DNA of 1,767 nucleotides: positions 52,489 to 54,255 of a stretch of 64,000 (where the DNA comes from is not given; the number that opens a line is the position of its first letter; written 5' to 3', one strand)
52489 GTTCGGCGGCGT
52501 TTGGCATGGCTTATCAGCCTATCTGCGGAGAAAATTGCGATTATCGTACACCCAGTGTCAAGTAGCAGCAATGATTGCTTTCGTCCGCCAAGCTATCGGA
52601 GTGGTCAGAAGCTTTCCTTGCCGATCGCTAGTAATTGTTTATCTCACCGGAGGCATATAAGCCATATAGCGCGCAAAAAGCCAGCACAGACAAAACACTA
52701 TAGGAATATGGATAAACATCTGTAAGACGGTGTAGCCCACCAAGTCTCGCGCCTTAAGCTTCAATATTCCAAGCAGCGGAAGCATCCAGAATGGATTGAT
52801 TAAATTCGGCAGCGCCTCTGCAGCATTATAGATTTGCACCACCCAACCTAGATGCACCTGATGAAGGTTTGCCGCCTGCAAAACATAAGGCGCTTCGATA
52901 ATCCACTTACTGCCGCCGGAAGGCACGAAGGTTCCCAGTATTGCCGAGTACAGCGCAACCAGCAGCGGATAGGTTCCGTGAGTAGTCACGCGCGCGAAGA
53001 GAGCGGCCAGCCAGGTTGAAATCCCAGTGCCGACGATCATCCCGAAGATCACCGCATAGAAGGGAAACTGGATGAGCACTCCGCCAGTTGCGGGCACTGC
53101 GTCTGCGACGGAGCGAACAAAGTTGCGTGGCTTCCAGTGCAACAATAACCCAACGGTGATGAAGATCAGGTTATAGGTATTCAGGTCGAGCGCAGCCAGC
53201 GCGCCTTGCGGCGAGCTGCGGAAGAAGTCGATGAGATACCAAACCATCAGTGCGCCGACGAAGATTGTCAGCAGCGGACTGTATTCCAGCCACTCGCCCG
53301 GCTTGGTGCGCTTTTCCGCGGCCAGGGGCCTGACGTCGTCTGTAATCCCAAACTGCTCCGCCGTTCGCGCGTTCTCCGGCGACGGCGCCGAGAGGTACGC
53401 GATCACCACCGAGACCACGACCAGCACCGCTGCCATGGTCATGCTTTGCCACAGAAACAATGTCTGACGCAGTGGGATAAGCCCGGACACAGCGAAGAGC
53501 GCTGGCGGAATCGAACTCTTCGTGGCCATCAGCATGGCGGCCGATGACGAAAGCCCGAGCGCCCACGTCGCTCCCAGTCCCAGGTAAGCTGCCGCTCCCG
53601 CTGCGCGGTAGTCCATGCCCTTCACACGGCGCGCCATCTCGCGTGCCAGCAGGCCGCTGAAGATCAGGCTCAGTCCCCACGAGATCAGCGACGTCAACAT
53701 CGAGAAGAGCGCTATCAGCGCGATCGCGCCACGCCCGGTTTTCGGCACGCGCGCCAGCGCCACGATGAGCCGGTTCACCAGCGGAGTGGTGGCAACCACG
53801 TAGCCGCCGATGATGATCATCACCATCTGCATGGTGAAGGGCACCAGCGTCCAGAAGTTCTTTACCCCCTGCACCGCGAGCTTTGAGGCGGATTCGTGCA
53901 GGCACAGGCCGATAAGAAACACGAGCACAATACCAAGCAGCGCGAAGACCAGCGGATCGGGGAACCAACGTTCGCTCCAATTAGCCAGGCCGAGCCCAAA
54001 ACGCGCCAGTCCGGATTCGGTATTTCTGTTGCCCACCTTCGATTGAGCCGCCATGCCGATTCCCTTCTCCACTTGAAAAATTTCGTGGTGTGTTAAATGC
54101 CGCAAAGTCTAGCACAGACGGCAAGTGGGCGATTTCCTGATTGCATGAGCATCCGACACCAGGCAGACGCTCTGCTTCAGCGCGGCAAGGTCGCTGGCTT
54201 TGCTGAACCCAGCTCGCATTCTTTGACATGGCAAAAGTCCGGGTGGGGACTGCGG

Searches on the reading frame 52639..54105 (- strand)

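Call 27: search_protein_families(library=ncbifam, proteins=[window:52639-54105:-], max_evalue=0.00001)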
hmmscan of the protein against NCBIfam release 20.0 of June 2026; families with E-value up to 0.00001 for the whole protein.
window:52639-54105:- (488 aa): 1 family
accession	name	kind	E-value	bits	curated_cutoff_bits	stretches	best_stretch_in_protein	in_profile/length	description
TIGR00366.1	TIGR00366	hypoth_equivalog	2.3e-92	310.4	575.75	1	40-464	6-437/438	TIGR00366 family protein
